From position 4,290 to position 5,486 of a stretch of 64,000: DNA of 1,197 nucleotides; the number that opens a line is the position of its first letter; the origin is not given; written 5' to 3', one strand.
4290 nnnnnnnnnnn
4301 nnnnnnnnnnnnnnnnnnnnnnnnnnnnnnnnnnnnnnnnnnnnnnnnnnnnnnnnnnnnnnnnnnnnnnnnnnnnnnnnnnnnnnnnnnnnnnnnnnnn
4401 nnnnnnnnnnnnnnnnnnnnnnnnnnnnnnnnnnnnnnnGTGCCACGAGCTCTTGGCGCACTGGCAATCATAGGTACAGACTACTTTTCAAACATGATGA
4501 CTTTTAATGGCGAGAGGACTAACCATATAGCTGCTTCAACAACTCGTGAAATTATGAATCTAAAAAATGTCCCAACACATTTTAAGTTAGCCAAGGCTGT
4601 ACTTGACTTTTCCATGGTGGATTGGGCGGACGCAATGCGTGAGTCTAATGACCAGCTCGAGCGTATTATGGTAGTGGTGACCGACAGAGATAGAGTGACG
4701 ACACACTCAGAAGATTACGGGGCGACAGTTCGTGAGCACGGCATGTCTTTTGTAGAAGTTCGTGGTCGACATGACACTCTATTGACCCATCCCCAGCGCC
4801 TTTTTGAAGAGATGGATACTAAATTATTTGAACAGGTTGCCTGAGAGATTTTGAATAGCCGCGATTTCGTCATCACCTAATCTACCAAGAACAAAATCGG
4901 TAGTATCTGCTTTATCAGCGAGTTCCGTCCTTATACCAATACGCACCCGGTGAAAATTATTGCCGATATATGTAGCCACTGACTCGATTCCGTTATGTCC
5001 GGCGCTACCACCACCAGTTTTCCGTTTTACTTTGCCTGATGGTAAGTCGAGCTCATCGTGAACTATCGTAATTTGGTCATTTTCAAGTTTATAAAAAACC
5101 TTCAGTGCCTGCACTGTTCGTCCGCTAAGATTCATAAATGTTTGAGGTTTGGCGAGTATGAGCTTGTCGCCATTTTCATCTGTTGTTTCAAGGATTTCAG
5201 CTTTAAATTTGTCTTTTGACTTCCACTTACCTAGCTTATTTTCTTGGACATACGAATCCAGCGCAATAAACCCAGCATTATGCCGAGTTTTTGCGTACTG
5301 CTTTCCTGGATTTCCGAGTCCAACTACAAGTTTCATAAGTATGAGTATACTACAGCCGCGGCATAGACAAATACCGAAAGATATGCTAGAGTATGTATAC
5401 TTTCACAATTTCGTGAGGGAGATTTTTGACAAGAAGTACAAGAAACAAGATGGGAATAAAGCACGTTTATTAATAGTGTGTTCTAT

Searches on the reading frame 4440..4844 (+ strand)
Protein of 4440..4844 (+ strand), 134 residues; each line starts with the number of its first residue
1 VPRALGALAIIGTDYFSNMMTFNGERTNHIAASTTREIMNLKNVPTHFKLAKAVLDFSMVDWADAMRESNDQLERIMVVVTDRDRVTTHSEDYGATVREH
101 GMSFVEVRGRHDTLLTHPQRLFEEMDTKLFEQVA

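Call 6: search_protein_families(library=pfam, proteins=[window:4440-4844:+], max_evalue=1)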
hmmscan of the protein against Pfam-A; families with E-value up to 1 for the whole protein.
window:4440-4844:+ (134 aa): 0 families

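Call 7: search_protein_families(library=phrogs, proteins=[window:4440-4844:+], max_evalue=1)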
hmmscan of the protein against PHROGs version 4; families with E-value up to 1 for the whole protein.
window:4440-4844:+ (134 aa): 1 family
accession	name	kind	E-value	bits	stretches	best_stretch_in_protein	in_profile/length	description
phrog_13166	-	unknown function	0.24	12.1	1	4-60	36-87/245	-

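Call 111: search_protein_families(library=padloc, proteins=[window:4440-4844:+], max_evalue=0.1)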
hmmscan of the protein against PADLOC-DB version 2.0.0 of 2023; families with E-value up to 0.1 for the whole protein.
window:4440-4844:+ (134 aa): 0 families

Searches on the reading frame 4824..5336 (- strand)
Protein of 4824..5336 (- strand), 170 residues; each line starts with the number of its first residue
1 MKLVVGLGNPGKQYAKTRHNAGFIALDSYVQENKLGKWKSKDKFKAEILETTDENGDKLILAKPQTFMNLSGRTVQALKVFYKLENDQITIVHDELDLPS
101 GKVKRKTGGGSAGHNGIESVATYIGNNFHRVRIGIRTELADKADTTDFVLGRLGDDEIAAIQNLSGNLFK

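Call 6: search_protein_families(library=pfam, proteins=[window:4824-5336:-], max_evalue=1)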
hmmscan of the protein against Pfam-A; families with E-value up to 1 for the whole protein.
window:4824-5336:- (170 aa): 2 families
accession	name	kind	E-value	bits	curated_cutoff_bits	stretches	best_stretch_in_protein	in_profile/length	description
PF01195.25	Pept_tRNA_hydro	-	1.3e-52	178.7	27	1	3-163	1-158/183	Peptidyl-tRNA hydrolase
PF03022.22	MRJP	-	0.13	12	19.8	1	20-96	195-265/288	Major royal jelly protein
